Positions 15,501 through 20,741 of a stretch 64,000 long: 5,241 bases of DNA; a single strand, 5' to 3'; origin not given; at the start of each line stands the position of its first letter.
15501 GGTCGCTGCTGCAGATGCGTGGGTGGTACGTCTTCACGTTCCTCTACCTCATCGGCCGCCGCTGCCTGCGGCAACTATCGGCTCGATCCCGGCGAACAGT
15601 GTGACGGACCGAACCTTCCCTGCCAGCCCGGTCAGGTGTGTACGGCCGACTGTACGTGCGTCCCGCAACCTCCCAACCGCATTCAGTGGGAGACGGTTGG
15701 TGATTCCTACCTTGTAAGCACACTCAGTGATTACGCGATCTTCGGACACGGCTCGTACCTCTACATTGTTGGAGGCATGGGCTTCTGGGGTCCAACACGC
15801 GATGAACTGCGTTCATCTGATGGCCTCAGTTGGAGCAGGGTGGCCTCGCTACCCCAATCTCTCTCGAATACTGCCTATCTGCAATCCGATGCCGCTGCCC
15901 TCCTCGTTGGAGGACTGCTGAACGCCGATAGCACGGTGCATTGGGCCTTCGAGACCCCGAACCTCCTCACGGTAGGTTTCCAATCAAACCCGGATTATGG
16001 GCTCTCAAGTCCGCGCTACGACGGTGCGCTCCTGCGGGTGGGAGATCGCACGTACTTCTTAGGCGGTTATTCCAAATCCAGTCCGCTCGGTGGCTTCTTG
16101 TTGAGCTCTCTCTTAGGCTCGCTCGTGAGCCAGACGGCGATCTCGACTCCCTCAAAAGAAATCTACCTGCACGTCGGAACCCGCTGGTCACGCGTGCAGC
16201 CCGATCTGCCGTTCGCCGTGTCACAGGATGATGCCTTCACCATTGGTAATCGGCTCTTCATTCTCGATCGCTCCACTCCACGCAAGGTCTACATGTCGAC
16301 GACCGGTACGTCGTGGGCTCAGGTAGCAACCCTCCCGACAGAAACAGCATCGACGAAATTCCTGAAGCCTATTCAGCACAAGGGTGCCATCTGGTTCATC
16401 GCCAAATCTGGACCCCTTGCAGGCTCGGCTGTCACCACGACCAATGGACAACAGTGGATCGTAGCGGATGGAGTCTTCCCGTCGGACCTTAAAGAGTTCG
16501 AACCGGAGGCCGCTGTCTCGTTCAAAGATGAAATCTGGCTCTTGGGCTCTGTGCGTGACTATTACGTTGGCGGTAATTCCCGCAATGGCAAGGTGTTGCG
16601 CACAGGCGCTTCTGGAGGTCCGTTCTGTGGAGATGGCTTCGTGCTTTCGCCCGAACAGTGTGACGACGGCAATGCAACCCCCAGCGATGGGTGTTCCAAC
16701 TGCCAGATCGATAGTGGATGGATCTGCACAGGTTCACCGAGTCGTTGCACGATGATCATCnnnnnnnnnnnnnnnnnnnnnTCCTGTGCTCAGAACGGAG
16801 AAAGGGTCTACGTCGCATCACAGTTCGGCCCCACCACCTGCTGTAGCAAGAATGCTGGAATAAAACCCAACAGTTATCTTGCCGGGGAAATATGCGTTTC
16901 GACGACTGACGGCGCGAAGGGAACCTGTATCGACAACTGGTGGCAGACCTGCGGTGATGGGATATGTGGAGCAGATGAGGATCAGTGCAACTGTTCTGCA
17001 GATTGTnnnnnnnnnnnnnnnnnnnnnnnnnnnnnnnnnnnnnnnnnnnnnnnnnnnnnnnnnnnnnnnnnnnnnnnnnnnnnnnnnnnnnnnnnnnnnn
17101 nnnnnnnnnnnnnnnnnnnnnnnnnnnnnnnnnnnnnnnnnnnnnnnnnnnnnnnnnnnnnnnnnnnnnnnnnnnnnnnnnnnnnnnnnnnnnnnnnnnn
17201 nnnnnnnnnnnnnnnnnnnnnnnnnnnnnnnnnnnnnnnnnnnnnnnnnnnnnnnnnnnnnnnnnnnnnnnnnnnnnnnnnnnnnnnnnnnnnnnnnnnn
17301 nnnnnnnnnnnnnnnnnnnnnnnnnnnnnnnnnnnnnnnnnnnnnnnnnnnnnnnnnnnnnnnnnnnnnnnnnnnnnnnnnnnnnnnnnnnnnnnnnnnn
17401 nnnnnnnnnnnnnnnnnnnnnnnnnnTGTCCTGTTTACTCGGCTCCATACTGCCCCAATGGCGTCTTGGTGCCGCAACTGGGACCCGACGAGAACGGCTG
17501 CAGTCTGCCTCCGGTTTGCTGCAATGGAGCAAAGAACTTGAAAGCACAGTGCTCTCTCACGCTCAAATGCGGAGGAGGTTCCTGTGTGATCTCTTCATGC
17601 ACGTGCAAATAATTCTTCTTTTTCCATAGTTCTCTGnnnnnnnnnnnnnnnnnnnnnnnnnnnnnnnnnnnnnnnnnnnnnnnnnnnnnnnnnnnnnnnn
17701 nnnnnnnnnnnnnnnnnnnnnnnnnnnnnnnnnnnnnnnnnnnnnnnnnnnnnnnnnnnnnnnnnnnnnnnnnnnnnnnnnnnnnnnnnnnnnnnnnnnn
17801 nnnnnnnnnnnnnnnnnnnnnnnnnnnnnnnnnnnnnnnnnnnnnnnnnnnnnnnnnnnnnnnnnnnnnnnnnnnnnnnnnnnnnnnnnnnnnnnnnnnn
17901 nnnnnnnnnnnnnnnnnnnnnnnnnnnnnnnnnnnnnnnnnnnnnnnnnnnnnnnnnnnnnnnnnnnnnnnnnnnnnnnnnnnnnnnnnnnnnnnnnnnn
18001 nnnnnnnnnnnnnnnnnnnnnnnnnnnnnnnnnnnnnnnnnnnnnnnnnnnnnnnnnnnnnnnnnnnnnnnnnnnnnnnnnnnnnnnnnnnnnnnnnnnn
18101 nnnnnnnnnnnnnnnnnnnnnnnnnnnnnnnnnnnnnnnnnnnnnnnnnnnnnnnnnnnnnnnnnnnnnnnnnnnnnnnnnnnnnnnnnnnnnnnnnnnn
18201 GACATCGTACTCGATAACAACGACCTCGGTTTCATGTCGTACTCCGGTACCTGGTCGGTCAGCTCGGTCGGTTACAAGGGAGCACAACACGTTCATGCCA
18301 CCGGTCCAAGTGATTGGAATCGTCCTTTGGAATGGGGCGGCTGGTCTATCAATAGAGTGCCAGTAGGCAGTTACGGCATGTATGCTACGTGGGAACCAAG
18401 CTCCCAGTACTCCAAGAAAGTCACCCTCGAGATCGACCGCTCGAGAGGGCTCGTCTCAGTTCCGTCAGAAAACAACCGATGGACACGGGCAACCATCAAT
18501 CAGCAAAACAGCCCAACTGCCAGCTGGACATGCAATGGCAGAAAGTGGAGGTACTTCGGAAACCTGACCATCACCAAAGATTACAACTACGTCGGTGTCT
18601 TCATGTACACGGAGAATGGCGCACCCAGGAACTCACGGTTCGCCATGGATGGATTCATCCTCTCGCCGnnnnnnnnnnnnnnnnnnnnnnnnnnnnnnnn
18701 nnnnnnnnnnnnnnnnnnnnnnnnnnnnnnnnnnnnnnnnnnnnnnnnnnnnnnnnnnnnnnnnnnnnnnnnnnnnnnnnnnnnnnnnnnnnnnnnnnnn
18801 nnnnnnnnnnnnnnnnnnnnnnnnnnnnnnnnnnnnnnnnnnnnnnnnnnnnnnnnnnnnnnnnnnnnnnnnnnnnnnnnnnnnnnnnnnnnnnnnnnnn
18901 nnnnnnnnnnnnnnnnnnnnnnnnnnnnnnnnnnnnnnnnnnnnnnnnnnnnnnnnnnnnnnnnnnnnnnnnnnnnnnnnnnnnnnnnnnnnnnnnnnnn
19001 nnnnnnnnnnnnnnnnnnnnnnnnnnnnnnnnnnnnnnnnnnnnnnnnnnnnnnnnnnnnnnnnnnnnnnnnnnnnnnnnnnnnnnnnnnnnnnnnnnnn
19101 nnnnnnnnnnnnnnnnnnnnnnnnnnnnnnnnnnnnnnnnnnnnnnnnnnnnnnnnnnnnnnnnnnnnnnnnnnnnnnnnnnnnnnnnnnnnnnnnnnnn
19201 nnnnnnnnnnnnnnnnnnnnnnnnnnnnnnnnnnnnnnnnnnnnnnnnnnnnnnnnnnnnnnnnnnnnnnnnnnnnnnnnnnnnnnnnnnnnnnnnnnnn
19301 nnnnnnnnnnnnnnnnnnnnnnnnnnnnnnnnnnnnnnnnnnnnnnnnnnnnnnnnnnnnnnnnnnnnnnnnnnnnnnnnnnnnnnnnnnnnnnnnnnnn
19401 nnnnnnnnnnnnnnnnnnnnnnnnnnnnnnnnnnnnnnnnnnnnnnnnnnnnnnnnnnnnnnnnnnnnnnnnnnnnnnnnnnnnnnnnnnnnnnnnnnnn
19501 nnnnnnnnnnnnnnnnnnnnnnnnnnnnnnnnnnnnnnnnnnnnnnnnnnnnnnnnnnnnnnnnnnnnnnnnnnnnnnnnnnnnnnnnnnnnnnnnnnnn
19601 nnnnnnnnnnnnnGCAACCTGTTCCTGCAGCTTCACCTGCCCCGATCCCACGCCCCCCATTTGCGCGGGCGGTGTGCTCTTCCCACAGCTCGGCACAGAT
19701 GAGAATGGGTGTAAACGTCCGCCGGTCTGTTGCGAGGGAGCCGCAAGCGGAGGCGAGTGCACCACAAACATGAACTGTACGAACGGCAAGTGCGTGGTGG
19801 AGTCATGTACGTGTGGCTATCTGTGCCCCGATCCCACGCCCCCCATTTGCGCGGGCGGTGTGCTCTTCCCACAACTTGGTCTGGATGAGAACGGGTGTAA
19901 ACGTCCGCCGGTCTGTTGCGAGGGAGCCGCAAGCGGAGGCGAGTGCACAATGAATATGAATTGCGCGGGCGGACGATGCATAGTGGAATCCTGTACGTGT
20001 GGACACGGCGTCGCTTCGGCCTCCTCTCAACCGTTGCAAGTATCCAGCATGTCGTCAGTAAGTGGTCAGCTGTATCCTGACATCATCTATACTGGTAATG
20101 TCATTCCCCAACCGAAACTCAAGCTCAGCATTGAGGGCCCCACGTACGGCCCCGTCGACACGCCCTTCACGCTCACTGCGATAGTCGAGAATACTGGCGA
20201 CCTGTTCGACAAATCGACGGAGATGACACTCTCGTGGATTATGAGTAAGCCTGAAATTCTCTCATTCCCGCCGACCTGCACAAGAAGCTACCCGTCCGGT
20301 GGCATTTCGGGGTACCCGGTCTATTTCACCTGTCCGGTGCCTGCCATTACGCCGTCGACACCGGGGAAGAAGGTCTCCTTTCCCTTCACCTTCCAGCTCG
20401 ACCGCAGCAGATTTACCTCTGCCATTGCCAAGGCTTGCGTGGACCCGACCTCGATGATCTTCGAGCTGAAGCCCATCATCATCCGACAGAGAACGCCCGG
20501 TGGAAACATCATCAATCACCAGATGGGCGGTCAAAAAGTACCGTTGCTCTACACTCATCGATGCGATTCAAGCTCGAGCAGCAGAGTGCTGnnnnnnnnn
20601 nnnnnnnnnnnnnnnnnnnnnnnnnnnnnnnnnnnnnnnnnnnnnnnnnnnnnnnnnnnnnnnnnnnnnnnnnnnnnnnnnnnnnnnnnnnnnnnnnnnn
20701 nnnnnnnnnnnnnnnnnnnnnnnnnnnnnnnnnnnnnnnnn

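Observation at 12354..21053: Two adjacent giant Cys-rich surface proteins assembled from a shared, shuffled module kit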

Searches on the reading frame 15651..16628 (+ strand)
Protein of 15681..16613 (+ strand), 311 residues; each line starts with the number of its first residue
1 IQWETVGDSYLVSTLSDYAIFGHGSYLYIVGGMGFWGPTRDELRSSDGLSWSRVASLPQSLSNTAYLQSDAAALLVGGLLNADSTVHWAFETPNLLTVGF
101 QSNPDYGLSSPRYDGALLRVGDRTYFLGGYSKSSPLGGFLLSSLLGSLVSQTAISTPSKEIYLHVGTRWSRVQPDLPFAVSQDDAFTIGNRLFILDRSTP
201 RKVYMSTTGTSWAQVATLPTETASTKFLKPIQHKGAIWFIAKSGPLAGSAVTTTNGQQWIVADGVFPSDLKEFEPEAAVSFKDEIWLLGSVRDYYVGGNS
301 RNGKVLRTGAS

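Call 22: search_protein_families(library=pfam, proteins=[window:15681-16613:+], max_evalue=1)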
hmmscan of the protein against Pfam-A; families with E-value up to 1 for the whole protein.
window:15681-16613:+ (311 aa): 3 families
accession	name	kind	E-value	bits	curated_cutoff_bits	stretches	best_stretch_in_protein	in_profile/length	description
PF24996.1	NANM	-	0.0047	16.3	45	0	50-80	299-329/350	N-acetylneuraminate epimerase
PF07646.21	Kelch_2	-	0.077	13.5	21.3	0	111-137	1-24/48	Kelch motif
PF01344.31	Kelch_1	-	0.19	11.7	20.1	0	22-38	9-25/46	Kelch motif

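Call 35: search_solved_structures(query=A1, max_evalue=10, show_alignments=1)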
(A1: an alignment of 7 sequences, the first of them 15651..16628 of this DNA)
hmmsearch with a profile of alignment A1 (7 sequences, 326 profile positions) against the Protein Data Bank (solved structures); distinct sequences matched with E-value up to 10: 8.
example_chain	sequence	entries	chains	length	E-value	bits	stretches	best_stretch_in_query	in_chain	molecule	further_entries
5yy8_A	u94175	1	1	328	0.0001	24.6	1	30-146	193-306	Influenza virus NS1A-binding protein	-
6n3h_A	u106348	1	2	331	0.0001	24.6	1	30-146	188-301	Influenza virus NS1A-binding protein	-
9tsn_A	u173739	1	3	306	0.0078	18.4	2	36-143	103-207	Kelch protein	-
2woz_A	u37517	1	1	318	0.15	14.2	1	29-98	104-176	KELCH REPEAT AND BTB DOMAIN-CONTAINING PROTEIN 10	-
5l8s_A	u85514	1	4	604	0.41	12.8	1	183-226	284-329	Amino acyl peptidase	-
7qzq_A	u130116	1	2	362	0.77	11.9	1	28-91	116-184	Kelch repeat and BTB domain-containing protein 12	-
9ggl_C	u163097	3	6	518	0.86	11.7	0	194-238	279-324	Isoform 1 of Kelch repeat and BTB domain-containing protein 4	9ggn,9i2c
8voj_A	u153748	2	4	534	0.94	11.6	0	194-238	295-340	Isoform 2 of Kelch repeat and BTB domain-containing protein 4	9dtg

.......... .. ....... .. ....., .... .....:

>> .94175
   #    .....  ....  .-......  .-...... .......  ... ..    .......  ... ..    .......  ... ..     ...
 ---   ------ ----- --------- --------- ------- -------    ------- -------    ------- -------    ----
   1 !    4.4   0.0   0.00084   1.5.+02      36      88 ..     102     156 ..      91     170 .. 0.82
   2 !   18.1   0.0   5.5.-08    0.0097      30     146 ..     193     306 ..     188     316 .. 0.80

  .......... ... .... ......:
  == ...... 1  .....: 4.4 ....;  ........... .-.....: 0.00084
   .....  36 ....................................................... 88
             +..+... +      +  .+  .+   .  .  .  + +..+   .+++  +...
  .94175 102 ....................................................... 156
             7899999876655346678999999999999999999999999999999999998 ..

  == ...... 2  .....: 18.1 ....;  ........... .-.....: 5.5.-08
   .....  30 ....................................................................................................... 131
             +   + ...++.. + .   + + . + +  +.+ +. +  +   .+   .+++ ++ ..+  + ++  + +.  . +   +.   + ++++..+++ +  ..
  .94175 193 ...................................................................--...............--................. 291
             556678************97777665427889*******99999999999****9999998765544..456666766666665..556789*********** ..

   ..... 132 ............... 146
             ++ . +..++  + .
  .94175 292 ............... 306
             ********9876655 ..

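Call 95: search_protein_families(library=ncbifam, proteins=[window:15681-16613:+], max_evalue=1)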
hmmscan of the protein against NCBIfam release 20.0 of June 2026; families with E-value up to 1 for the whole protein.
window:15681-16613:+ (311 aa): 3 families
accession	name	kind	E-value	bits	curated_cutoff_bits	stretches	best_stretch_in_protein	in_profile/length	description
NF053688.1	BamI_Bacteroidota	equivalog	0.0014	18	370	1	165-259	193-282/452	BamI family beta-barrel-assembly machinery protein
TIGR03252.1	TIGR03252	hypoth_equivalog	0.092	12.3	136.5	1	62-97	9-44/189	HhH-GPD-type base excision DNA repair protein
NF040613.1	F420_dehyd_FpoJ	exception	0.49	10.4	110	0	203-225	18-40/81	F420H2 dehydrogenase subunit FpoJ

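Call 103: search_protein_families(library=pfam, alignment_id=A1, max_evalue=0.1)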
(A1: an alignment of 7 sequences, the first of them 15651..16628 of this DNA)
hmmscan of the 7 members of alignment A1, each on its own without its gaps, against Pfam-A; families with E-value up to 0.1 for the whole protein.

A. member 1, window:15651-16628:+ (326 aa): 2 families
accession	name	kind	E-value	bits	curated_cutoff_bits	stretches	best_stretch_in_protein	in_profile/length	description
PF24996.1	NANM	-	0.0052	16.1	45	0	60-90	299-329/350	N-acetylneuraminate epimerase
PF07646.21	Kelch_2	-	0.089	13.3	21.3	0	121-147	1-24/48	Kelch motif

B. families by the number of members that match (of 7 scanned): 8 families
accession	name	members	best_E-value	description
PF24996.1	NANM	7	8.5e-08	N-acetylneuraminate epimerase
PF19755.4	DUF6242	4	1.1e-06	Domain of unknown function (DUF6242)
PF01344.31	Kelch_1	3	1.3e-05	Kelch motif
PF07646.21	Kelch_2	3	0.011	Kelch motif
PF13415.12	Kelch_3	2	0.00068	Galactose oxidase, central domain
PF24681.1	Kelch_KLHDC2_KLHL20_DRC7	2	0.037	KLHDC2/KLHL20/DRC7 Kelch-repeats domain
PF24981.1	Beta-prop_ATRN-LZTR1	1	0.065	Attractin/LZTR1 beta-propeller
PF13964.12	Kelch_6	1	0.083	Kelch motif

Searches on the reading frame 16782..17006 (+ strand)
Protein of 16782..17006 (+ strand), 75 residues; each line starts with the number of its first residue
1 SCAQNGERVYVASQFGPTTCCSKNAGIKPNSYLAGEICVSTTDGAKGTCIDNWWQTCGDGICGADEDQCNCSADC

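Call 22: search_protein_families(library=pfam, proteins=[window:16782-17006:+], max_evalue=1)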
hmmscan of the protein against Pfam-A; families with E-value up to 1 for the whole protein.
window:16782-17006:+ (75 aa): 0 families

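Call 93: search_solved_structures(query=A8, max_evalue=10)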
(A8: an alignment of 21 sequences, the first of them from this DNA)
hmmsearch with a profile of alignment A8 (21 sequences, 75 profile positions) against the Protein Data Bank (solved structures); distinct sequences matched with E-value up to 10: 2.
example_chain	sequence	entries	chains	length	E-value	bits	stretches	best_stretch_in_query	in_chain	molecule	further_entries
7c96_B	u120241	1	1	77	0.6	13.6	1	33-66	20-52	RING-type E3 ubiquitin transferase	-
9hln_A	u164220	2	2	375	1.4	12.5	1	45-68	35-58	tRNA-specific 2-thiouridylase MnmA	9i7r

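Call 95: search_protein_families(library=ncbifam, proteins=[window:16782-17006:+], max_evalue=1)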
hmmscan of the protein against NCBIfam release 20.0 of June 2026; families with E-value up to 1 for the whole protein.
window:16782-17006:+ (75 aa): 0 families

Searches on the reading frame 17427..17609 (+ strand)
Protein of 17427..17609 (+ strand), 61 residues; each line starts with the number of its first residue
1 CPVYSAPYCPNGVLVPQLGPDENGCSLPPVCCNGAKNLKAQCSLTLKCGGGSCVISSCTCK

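Call 94: search_solved_structures(query=A9, max_evalue=10)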
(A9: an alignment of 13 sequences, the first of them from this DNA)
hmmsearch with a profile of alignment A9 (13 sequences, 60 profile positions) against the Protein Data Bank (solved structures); distinct sequences matched with E-value up to 10: 0.

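Call 95: search_protein_families(library=ncbifam, proteins=[window:17427-17609:+], max_evalue=1)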
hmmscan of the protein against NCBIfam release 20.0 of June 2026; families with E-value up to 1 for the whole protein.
window:17427-17609:+ (61 aa): 0 families

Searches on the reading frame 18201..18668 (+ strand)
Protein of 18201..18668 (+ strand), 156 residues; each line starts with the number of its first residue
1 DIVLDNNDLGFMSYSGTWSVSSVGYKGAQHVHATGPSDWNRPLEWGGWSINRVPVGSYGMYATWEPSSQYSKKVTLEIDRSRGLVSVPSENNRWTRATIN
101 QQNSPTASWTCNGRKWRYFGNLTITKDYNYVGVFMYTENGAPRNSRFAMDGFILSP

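Call 22: search_protein_families(library=pfam, proteins=[window:18201-18668:+], max_evalue=1)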
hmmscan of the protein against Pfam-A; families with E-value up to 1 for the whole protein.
window:18201-18668:+ (156 aa): 1 family
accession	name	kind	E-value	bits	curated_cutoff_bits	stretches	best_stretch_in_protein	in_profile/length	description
PF25275.1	Golvesin_C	-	0.025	15.1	31.6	1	2-87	1-84/132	Golvesin C-terminal domain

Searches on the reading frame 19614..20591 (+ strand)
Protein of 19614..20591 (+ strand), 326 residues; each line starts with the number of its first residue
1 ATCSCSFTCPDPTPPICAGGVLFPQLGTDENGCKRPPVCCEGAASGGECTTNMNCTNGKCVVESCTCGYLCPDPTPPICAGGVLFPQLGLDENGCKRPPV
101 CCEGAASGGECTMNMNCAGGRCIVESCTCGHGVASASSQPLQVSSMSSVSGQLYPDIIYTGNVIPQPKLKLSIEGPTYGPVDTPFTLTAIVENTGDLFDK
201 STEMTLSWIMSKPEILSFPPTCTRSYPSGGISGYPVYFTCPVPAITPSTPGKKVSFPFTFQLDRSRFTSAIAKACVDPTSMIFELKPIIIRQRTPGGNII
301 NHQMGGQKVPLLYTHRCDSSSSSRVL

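Call 67: predict_structure(alignment_id=A5)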
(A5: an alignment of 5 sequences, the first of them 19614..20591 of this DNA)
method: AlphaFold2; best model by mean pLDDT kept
length: 326 residues; sequences in the alignment: 5
mean_pLDDT: 55.7   pTM: 0.39
mean pLDDT of the five models: 55.7, 53.4, 53.0, 52.4, 52.1
residues with pLDDT >= 90: 0; 70-90: 59; 50-70: 159; < 50: 108
segments of 3 or more residues with pLDDT < 50: 1-3, 44-47, 106-109, 130-167, 196-199, 230-233, 268-288, 303-312, 314-326
pLDDT, mean of each block of 10 residues (from residue 1): 57 66 73 76 54 66 64 58 61 66 54 55 61 28 22 26 43 62 73 54 57 73 67 61 58 77 56 43 46 51 47 44 30
secondary structure, 60 per line:
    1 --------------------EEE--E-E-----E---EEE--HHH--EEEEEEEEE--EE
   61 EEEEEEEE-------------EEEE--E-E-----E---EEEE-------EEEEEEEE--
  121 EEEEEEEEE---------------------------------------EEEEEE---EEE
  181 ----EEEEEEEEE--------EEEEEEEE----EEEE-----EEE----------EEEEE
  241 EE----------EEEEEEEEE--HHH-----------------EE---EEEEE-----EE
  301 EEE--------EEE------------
elements in order: E21-23 E38-40 E48-56 E59-68 E82-85 E100-103 E111-118 E121-129 E169-174 E178-180 E185-193 E202-209 E214-217 E223-225 E236-242 E253-261 E289-293 E299-303 E312-314

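Call 71: fold_search(model_id=the predicted structure, library=pdb)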
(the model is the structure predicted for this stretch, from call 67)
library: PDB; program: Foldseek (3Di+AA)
matches with E <= 10: 1942; with E <= 0.001: 12
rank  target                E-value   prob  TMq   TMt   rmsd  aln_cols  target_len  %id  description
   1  8um6_A                2.2e-04  1.00  0.28  0.58   5.2       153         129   13  Structure of copper bound to YcnI W137F (released 2024-02-07)
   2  4r7x_B                2.9e-04  1.00  0.21  0.38  11.8       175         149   10  Crystal structure of N-lobe of human ARRDC3(1-180) (released 2014-10-01)
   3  2vo8                  3.3e-04  1.00  0.28  0.55   5.6       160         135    8  Cohesin module from Clostridium perfringens ATCC13124 family 33 glycoside hydrolase. (released 2008-09-02)
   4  4r7x_A                3.6e-04  1.00  0.21  0.38  11.8       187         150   11  Crystal structure of N-lobe of human ARRDC3(1-180) (released 2014-10-01)
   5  7me6_B                4.0e-04  1.00  0.26  0.54   5.7       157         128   11  Structure of the apo form of YcnI (released 2021-08-18)
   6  8um6_B                5.2e-04  1.00  0.27  0.56   5.2       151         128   13  Structure of copper bound to YcnI W137F (released 2024-02-07)
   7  9ifr                  5.4e-04  1.00  0.26  0.59   6.5       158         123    9  CLIPPER domain from the Gram-negative fibrillar adhesin "B9T28_05395 (released 2025-11-26)
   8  7me6_A                5.4e-04  1.00  0.26  0.53   5.9       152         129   13  Structure of the apo form of YcnI (released 2021-08-18)
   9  7mek_B                6.3e-04  1.00  0.27  0.57   5.2       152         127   12  Structure of copper bound to Ycnl (released 2021-08-18)
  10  2jh2_A                7.0e-04  1.00  0.28  0.57   5.0       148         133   11  X-ray crystal structure of a cohesin-like module from Clostridium perfringens (released 2007-11-06)
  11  6qfs_A                7.4e-04  1.00  0.22  0.58   3.8       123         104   15  Chargeless variant of the Cellulose-binding domain from Cellulomonas fimi (released 2019-12-18)
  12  3frp_G                7.8e-04  1.00  0.24  0.33  14.4       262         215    9  Crystal Structure of Cobra Venom Factor, a Co-factor for C3- and C5 convertase CVFBb (released 2009-04-28)
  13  9n9j_5                1.2e-03  1.00  0.25  0.47  19.1       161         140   13  Structure of a GRP94 folding intermediate engaged with a CCDC134- and FKBP11-bound secretory translocon (released 2025-11-19)
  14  7fe5_A                1.2e-03  1.00  0.25  0.38   8.1       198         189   11  AvmM Catalyzes Macrocyclization in Alchivemycin A Biosynthesis (released 2021-09-01)
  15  2a74_E                1.2e-03  1.00  0.24  0.38  13.3       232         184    8  Human Complement Component C3c (released 2005-09-27)
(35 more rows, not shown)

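Call 89: search_solved_structures(query=A5, max_evalue=10)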
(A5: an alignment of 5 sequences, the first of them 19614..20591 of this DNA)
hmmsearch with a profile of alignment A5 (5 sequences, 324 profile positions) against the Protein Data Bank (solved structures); distinct sequences matched with E-value up to 10: 3.
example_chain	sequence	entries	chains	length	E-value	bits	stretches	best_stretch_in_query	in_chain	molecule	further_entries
8aif_A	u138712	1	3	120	0.22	13.8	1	166-201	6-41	YqxM protein required for localization of TasA to extracellular matrix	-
6qay_A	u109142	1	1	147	0.23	13.7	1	166-201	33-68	TasA anchoring/assembly protein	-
6hqc_A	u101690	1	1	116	0.26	13.6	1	166-201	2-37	TasA anchoring/assembly protein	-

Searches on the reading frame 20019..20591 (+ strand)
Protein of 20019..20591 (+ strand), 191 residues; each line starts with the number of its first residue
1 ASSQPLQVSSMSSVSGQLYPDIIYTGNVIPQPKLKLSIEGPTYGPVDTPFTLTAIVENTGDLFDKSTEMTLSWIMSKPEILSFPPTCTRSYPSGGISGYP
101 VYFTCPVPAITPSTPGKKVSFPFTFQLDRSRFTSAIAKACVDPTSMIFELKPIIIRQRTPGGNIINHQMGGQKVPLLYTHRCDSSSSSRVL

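Call 22: search_protein_families(library=pfam, proteins=[window:20079-20561:+], max_evalue=1)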
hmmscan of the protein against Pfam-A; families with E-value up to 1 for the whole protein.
window:20079-20561:+ (161 aa): 0 families

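Call 47: find_homologous_proteins(query=window:20019-20591:+, max_evalue=0.01)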
Query window:20019-20591:+ (191 aa): 1 proteins with E <= 0.01 among 43 candidates.
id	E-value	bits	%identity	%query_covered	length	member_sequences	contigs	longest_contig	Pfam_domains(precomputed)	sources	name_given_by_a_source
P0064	6.3e-69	249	92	62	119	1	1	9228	-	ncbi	-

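Call 95: search_protein_families(library=ncbifam, proteins=[window:20079-20561:+], max_evalue=1)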
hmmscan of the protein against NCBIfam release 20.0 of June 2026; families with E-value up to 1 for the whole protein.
window:20079-20561:+ (161 aa): 0 families
